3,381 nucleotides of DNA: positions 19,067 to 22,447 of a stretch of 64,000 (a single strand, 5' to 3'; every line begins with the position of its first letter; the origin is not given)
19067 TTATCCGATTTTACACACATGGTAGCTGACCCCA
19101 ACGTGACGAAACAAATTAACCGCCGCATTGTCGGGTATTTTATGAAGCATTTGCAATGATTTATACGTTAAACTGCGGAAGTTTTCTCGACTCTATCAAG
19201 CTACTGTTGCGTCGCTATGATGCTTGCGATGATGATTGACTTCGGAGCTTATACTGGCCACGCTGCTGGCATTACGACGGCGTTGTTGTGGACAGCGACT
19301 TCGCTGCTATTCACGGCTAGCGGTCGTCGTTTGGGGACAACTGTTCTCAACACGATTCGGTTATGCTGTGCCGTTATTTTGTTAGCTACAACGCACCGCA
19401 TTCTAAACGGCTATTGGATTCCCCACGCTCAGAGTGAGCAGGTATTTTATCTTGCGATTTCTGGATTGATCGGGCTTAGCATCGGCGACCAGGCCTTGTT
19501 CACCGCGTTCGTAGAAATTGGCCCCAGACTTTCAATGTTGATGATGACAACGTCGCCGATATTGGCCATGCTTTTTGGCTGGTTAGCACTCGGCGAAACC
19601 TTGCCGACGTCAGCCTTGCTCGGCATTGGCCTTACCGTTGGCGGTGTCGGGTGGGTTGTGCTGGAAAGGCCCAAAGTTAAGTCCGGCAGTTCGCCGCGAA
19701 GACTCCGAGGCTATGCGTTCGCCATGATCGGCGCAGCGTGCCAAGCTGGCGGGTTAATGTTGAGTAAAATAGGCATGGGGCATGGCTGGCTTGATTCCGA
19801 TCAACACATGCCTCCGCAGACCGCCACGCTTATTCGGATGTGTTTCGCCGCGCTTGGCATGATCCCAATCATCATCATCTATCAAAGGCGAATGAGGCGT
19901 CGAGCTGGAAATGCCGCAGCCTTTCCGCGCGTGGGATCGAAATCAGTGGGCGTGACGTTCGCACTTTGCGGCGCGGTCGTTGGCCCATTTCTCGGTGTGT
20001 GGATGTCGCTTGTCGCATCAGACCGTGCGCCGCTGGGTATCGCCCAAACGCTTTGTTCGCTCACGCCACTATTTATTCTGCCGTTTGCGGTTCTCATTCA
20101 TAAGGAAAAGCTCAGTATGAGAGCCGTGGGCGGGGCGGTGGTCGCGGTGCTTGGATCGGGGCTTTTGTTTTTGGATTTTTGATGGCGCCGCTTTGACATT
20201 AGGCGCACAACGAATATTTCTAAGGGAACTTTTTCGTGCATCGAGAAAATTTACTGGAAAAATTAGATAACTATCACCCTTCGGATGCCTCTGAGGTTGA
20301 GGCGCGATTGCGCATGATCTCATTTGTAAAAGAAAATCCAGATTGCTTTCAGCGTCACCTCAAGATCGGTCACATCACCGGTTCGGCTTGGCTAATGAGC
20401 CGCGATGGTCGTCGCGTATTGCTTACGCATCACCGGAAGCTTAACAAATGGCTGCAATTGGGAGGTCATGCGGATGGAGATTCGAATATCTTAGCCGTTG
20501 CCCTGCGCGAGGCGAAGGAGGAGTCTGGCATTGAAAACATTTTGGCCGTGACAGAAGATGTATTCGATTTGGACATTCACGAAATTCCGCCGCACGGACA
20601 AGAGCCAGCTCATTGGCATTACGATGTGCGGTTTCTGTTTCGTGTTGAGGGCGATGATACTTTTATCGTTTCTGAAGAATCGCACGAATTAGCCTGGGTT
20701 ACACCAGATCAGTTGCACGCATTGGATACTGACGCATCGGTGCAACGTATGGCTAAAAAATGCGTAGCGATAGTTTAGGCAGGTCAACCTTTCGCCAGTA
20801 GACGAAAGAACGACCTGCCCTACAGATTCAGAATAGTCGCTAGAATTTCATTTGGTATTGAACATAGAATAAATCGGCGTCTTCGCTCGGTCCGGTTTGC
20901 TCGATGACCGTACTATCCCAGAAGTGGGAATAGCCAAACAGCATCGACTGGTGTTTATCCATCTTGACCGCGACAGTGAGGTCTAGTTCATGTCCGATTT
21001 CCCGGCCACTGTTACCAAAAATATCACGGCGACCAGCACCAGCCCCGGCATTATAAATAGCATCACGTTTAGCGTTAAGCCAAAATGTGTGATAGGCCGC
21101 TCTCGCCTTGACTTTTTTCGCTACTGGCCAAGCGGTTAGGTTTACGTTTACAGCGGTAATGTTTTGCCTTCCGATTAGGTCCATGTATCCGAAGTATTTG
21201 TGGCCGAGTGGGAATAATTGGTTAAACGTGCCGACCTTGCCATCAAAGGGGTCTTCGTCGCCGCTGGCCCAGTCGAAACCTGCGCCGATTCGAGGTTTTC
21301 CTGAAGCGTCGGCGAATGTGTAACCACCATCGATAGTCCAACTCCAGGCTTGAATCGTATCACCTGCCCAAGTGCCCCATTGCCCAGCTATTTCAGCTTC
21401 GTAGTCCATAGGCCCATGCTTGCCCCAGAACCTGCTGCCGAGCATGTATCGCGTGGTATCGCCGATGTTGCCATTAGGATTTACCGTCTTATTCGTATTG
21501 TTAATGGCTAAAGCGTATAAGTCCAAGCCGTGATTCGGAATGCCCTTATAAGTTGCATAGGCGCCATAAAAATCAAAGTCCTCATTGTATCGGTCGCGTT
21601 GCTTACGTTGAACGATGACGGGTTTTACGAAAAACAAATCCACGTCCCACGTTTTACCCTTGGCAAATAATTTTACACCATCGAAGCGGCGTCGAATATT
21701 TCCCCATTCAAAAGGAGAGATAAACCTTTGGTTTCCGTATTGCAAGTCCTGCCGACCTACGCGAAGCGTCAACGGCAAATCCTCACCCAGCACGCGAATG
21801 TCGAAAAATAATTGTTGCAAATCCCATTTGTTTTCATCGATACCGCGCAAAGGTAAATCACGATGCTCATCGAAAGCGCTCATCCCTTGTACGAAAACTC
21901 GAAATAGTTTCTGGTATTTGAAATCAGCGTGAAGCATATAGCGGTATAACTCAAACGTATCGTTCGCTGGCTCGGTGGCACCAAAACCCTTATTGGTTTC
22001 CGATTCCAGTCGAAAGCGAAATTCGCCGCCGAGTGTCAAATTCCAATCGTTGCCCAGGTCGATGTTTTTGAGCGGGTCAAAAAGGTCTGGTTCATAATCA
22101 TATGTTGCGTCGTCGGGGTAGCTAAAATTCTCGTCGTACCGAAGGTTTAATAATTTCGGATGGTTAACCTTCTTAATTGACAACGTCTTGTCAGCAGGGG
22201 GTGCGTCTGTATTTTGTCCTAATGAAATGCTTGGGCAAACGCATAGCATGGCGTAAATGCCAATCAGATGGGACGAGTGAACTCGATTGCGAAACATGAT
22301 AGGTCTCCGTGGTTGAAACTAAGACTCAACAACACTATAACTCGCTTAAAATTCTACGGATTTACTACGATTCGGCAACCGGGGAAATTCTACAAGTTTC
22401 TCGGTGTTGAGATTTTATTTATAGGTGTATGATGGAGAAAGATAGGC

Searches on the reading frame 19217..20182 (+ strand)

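Call 39: search_protein_families(library=pfam, proteins=[window:19217-20182:+])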
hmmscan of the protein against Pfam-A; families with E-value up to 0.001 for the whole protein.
window:19217-20182:+ (321 aa): 1 family
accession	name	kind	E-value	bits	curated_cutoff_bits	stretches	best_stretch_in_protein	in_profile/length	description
PF00892.27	EamA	-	1.6e-27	96.8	28.2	2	164-318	2-134/135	EamA-like transporter family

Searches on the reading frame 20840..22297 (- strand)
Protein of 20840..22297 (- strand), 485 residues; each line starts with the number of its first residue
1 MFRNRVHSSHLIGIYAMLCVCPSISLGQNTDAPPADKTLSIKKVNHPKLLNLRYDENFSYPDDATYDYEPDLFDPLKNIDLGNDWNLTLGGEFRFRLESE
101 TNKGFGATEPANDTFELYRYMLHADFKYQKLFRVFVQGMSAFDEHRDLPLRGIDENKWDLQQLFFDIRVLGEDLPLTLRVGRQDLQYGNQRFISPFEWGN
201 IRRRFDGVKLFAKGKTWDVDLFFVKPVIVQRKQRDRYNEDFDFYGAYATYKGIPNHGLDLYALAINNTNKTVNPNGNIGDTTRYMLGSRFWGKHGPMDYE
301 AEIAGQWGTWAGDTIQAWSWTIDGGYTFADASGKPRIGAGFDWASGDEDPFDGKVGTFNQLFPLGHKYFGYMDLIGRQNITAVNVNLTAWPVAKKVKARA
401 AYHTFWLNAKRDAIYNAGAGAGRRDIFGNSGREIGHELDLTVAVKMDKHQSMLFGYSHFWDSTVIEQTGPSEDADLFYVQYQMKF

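Call 40: search_protein_families(library=pfam, proteins=[window:20840-22297:-])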
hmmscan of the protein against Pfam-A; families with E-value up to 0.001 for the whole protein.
window:20840-22297:- (485 aa): 1 family
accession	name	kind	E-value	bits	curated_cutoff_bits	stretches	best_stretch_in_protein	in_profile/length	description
PF13372.12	Alginate_exp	-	5.8e-92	308.9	25.2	1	87-476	3-392/395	Alginate export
